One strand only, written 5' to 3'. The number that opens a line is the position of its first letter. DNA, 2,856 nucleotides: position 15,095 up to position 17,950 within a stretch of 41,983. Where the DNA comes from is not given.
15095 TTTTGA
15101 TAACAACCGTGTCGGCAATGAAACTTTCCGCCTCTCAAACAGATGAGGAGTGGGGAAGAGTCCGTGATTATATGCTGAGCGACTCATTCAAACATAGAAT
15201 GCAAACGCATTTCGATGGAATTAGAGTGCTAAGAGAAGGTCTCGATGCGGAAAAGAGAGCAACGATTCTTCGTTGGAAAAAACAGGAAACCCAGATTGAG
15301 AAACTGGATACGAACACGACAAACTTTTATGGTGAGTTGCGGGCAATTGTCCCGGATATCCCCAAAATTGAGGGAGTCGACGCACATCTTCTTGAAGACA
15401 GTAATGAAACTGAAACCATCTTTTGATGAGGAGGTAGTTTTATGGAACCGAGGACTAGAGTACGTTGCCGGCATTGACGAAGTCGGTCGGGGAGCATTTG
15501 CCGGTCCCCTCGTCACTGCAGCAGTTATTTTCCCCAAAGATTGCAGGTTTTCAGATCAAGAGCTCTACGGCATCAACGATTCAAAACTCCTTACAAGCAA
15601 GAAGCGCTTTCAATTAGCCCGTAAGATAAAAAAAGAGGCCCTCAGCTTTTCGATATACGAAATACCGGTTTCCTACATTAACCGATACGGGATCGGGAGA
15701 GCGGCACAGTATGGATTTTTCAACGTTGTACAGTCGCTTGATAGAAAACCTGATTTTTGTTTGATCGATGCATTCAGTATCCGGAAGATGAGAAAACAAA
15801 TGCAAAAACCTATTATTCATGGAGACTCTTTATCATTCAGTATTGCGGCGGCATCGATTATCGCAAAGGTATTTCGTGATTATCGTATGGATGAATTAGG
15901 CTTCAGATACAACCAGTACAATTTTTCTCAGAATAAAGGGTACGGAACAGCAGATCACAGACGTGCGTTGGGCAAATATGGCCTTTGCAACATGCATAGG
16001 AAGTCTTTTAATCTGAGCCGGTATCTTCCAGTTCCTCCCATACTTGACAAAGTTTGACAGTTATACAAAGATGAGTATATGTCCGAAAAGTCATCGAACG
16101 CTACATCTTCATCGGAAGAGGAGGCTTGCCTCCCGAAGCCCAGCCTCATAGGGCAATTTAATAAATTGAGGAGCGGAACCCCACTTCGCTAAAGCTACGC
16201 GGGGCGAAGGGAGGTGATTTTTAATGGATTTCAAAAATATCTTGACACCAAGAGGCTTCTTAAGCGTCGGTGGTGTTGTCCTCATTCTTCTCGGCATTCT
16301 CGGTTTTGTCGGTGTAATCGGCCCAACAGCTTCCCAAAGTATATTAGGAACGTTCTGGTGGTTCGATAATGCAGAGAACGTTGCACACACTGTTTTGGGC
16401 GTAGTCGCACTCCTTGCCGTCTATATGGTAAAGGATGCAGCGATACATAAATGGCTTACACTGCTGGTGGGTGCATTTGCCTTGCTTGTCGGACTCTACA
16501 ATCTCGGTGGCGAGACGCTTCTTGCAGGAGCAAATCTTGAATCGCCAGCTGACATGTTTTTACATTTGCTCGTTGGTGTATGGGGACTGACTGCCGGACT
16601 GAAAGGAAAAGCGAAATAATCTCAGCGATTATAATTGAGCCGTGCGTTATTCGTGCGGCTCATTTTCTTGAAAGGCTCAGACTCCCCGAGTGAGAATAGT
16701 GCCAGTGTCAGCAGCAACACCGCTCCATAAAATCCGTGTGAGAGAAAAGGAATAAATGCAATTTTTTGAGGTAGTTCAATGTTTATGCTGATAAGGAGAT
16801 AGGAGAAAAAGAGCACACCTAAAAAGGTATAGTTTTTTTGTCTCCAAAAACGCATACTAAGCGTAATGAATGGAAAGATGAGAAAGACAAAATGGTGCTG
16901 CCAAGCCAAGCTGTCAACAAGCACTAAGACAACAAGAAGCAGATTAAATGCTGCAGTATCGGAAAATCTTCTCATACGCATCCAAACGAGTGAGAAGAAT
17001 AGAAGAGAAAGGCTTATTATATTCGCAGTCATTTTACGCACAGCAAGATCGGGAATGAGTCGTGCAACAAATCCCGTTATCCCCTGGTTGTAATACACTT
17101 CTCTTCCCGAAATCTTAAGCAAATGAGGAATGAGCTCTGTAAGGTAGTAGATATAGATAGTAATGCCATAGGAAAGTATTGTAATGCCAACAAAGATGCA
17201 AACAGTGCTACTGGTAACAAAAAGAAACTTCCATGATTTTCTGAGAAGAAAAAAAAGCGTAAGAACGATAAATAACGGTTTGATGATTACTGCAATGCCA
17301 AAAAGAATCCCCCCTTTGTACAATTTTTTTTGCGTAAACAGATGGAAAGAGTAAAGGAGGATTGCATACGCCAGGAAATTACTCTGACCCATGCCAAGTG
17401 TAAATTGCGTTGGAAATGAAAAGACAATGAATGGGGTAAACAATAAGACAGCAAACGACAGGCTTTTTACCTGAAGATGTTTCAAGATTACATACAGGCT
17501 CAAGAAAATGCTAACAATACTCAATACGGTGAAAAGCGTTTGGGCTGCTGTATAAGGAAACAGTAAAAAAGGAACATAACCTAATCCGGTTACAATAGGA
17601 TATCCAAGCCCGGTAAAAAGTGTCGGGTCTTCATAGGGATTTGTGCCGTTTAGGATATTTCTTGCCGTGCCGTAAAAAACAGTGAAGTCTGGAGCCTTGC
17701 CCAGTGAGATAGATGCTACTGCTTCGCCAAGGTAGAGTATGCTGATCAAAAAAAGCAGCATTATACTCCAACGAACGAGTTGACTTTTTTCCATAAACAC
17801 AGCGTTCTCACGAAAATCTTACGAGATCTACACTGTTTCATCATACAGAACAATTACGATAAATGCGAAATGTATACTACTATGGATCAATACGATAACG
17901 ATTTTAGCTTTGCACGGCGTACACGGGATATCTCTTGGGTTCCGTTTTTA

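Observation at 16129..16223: A ~130-nt structured leader with an SD-sequestering box recurs upstream of three unrelated envelope-protein genes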

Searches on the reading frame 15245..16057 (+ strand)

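Call 15: search_protein_families(library=pfam, proteins=[window:15245-16057:+], max_evalue=0.01)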
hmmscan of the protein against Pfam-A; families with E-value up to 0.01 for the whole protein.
window:15245-16057:+ (270 aa): 1 family
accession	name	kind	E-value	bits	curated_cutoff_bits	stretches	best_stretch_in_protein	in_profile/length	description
PF01351.25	RNase_HII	-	1.8e-38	132.9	25.8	1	75-256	1-197/199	Ribonuclease HII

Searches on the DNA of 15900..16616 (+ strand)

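Call 5: search_rna_families(source=window, start=15900, end=16400, threshold=evalue, max_evalue=10, show_alignments=3)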
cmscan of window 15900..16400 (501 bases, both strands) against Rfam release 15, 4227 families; matches with E-value up to 10: 0.
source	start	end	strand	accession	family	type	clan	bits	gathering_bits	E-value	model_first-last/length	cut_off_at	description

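Call 47: search_with_rna_model(model_id=R1, sources=[L001, L002, L003, L004, L005, L006, L007, L008, L009, L010, L011, L012, L013, L014, L015, L016, L017, L018, L019, L020, L021, L022, L023, L024, L025, L026, L027, L028, L029, L030, L031, L032, L033, L034, L035, L036, L037, L038, L039, L040, L041, L042, L043, L044, L045, L046, L047, L048, L049, L050, L051, L052, L053, L054, L055, L056, L057, L058, L059, L060, L061, L062, L063, L064, L065, L066, L067, L068, L069, L070, L071, L072, L073, L074, L075, L076, L077, L078, L079, L080], max_evalue=1)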
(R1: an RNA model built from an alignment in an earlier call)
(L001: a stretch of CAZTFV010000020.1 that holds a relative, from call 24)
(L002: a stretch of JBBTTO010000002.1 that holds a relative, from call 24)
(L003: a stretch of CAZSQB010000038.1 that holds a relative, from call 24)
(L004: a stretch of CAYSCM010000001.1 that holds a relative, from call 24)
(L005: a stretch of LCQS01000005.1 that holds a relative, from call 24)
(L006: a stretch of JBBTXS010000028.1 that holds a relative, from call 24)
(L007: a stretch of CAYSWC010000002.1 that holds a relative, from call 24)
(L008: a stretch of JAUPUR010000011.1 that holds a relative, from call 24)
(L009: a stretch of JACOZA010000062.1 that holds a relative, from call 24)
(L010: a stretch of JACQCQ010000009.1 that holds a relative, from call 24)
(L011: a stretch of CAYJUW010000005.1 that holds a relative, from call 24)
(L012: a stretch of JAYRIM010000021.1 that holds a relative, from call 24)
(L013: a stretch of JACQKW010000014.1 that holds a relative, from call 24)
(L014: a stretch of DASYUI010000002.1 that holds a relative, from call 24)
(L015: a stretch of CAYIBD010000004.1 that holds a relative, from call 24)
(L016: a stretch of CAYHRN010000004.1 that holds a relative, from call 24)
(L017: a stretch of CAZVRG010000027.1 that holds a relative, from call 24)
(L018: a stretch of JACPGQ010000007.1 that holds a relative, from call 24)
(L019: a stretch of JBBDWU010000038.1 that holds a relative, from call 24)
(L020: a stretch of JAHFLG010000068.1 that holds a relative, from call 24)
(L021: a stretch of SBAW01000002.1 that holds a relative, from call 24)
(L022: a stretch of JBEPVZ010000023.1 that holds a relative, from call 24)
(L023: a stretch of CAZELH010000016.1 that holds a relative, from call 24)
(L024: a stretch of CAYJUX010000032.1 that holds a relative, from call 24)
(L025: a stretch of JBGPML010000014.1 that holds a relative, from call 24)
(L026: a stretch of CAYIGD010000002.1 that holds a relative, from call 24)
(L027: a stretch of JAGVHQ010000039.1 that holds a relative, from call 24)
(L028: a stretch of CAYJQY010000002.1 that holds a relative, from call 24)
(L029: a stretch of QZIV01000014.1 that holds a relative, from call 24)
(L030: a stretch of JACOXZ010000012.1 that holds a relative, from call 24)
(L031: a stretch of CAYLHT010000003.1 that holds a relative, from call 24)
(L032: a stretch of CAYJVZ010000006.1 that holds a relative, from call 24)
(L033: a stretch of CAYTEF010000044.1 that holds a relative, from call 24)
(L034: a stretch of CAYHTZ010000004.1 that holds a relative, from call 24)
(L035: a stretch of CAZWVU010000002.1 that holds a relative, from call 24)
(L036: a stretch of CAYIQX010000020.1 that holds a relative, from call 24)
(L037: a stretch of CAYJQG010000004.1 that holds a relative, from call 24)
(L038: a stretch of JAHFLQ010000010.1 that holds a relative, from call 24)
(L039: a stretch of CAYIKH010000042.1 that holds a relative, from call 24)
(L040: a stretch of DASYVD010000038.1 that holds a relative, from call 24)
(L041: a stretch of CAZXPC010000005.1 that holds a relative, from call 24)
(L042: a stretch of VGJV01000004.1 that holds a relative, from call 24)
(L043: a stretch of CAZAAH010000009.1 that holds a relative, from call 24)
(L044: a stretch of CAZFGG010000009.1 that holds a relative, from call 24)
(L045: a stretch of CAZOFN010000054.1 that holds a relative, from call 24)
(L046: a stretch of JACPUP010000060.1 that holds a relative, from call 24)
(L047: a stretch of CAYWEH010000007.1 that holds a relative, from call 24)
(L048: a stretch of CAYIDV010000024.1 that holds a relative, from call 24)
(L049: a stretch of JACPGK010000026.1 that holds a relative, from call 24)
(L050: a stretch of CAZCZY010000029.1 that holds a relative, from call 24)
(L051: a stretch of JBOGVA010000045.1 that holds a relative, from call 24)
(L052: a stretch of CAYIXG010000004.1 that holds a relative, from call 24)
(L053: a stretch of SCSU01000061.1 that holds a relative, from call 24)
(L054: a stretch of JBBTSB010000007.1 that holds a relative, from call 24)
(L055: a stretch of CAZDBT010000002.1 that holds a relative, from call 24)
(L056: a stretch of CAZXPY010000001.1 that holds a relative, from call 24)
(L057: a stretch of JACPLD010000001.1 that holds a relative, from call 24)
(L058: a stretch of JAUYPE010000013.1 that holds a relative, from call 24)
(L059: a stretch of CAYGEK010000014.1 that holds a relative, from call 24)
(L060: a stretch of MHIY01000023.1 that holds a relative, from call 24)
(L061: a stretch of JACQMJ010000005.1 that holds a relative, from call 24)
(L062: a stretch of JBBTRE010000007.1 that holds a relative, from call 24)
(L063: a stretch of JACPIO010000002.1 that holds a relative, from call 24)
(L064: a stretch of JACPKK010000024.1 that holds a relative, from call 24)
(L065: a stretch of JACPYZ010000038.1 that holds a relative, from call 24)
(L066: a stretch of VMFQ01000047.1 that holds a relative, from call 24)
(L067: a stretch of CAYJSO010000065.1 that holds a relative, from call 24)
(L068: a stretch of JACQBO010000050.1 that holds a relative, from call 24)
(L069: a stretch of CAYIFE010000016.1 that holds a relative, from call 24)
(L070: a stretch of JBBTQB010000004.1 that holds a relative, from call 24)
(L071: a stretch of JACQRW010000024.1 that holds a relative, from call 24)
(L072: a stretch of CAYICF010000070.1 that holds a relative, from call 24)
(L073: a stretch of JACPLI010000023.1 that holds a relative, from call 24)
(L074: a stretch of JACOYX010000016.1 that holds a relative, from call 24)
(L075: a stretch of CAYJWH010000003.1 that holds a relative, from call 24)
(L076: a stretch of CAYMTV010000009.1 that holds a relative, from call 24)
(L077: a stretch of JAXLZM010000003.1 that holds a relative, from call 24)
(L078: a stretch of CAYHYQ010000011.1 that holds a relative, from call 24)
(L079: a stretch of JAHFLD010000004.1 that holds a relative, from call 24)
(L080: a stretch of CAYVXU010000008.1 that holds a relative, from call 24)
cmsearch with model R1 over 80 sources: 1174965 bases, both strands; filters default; matches with E-value up to 1: 21.
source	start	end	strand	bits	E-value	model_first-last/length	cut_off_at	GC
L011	16658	16684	+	31.3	4e-07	15-42/67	no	0.7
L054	5275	5342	+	28.4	4.4e-06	1-67/67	no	0.51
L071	2038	2068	+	27.4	9.7e-06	15-46/67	no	0.58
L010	4915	4954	+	22.5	0.0006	15-45/67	no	0.73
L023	11059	11085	-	22.3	0.00072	15-41/67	no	0.48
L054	1376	1402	-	22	0.00093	15-42/67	no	0.63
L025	7708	7735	+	18.9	0.012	15-42/67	no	0.46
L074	18473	18517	+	18.3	0.02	1-67/67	no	0.53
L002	9962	10008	+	17.5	0.037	1-67/67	no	0.36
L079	12968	12995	+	16.4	0.099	15-42/67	no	0.71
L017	9226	9252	-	16.1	0.13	15-42/67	no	0.74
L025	2735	2774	+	16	0.14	1-67/67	no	0.4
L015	1742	1772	-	15.9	0.14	15-46/67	no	0.71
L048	6775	6833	-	15.7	0.17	1-67/67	no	0.36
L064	2173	2237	+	14.8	0.36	1-67/67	no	0.38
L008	2048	2086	+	14.6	0.42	1-67/67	no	0.31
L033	1781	1804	+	14.4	0.51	16-40/67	no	0.54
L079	1942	1972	+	14.3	0.55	15-42/67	no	0.74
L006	9971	10005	+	14.1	0.67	1-67/67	no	0.31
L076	9954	10002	+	13.9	0.79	1-67/67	no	0.37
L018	9954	10005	+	13.7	0.94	1-67/67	no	0.38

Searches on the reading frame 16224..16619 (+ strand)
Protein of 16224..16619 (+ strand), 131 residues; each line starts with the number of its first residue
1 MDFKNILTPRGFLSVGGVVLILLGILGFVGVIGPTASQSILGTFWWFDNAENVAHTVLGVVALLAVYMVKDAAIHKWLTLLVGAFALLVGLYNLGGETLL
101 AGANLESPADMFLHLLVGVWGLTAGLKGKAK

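Call 15: search_protein_families(library=pfam, proteins=[window:16224-16619:+], max_evalue=0.01)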
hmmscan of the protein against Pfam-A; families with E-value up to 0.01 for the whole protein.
window:16224-16619:+ (131 aa): 1 family
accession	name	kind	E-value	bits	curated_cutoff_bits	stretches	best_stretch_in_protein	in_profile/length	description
PF14325.12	DUF4383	-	5.4e-06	27.1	27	1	14-126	5-124/125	Domain of unknown function (DUF4383)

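Call 22: find_homologous_proteins(query=window:16224-16619:+)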
Query window:16224-16619:+ (131 aa): 362 proteins with E <= 0.001 among 998 candidates; the best 120 are listed.
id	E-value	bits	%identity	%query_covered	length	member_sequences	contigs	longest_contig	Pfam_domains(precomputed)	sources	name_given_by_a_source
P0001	8.5e-74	264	97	100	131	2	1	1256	PF14325.13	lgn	-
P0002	1.2e-59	218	79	99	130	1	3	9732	-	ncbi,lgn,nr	ncbi:MAG: hypothetical protein HY428_00720 [Candidatus Levybacteria bacterium]|nr:hypothetical prote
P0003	1.2e-58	215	79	99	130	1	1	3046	-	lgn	-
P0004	1.5e-58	215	78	99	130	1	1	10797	-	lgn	-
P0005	2.1e-58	214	78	100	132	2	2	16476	PF14325.13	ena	-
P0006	2.7e-58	214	78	99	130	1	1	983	-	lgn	-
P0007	8.2e-58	212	78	98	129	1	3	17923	-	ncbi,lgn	-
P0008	1.7e-57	211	78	98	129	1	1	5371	-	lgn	-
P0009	4.4e-57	210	78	98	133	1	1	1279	PF14325.13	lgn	-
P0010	8.3e-56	206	75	100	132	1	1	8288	PF14325.13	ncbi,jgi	-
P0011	9.1e-56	206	75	100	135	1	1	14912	PF14325.13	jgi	-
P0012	9.4e-56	206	75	99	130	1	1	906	PF14325.13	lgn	-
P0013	2.4e-55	204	75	100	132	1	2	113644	PF14325.13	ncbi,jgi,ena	-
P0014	2.6e-55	204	75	100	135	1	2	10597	PF14325.13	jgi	-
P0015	1.1e-53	199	72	99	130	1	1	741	PF14325.13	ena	-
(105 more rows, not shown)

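Call 24: find_related_loci(query=A2, collection=genome_contigs, flank=10000)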
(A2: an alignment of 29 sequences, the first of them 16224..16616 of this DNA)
Query A2 (131 aa) in genome_contigs; peptide patterns used: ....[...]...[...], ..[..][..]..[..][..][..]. (x = any residue, [..] = any of these).
260 stretches matched a pattern; 137 encode a relative of the query (tblastn E <= 1e-3); the best 80 are kept; 80 distinct loci.
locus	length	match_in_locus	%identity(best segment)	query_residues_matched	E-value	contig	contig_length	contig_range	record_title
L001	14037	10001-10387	78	1-129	7e-62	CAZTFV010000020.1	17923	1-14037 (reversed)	MAG TPA_asm: uncultured Gammaproteobacteria bacterium isolate SRP269290_co1_791 genome assembly, contig: NODE_4073_lengt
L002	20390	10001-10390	69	1-129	1e-48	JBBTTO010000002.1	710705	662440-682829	MAG: Patescibacteria group bacterium isolate H52-bin062_1 H52_bin062_1_000000000002, whole genome shotgun sequence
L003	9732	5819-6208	79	1-130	7e-46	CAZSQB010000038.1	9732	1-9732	MAG TPA_asm: uncultured Gammaproteobacteria bacterium isolate SRP269290_co3_983 genome assembly, contig: NODE_9101_lengt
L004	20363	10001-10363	65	5-127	1e-44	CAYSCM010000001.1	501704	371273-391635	MAG TPA_asm: uncultured Candidatus Saccharibacteria bacterium isolate SRP273308_co1_74 genome assembly, contig: NODE_10_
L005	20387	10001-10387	60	1-130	2e-43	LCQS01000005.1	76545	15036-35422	MAG: Parcubacteria group bacterium GW2011_GWA2_51_10 UY63_C0005, whole genome shotgun sequence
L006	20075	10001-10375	54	5-131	7e-41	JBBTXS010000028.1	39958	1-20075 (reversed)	MAG: Patescibacteria group bacterium isolate H51-bin091_1 H51_bin091_1_000000000028, whole genome shotgun sequence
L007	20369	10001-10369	54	7-130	1e-38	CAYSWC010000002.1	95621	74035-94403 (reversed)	MAG TPA_asm: uncultured Candidatus Saccharibacteria bacterium isolate SRP178908_co1_13 genome assembly, contig: NODE_97_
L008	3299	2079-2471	70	1-131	2e-38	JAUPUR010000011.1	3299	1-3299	MAG: Patescibacteria group bacterium isolate erpe_2018_sw_18hr_WHONDRS-SW48-000091_B_bin.71 scaffold_40445, whole genome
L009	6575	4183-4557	55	4-129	1e-38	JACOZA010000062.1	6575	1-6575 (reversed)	MAG: Candidatus Sungiibacteriota bacterium isolate NC_groundwater_193_Ag_S-0.1um_51_7 S4_GD2017_2_S1_scaffold_8487, whol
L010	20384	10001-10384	56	2-130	5e-38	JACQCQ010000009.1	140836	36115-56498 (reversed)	MAG: Candidatus Sungiibacteriota bacterium isolate NC_groundwater_972_Pr1_S-0.2um_49_27 Montesol18-Sp2_coassembly_scaffo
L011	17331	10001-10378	53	3-130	6e-38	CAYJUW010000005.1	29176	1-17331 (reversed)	MAG TPA_asm: uncultured Candidatus Saccharibacteria bacterium isolate ERP125453_co1_301 genome assembly, contig: NODE_13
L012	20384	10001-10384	70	1-129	7e-37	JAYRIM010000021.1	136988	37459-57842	MAG: Candidatus Levyibacteriota bacterium isolate SZ_szas25bin.53 k141_1198133, whole genome shotgun sequence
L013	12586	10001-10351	59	4-122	6e-37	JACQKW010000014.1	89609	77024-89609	MAG: Candidatus Liptonbacteria bacterium isolate NC_groundwater_1187_Ag_S-0.1um_53_80 S_p1_S3_coassembly_k141_2005810, w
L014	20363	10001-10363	54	7-129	6e-37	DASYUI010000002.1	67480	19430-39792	MAG TPA_asm: Actinomycetota bacterium isolate SMAG_U4591 k141_2613652, whole genome shotgun sequence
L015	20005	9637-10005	52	7-130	2e-36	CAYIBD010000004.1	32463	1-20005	MAG TPA_asm: uncultured Candidatus Saccharibacteria bacterium isolate ERP119705_co19_980 genome assembly, contig: NODE_9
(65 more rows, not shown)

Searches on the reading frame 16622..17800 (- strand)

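Call 15: search_protein_families(library=pfam, proteins=[window:16622-17800:-], max_evalue=0.01)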
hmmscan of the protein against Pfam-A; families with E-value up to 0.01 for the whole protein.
window:16622-17800:- (392 aa): 1 family
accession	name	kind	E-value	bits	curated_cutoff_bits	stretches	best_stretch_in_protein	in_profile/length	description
PF09594.16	GT87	-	2.5e-23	83.5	25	1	67-294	3-231/237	Glycosyltransferase family 87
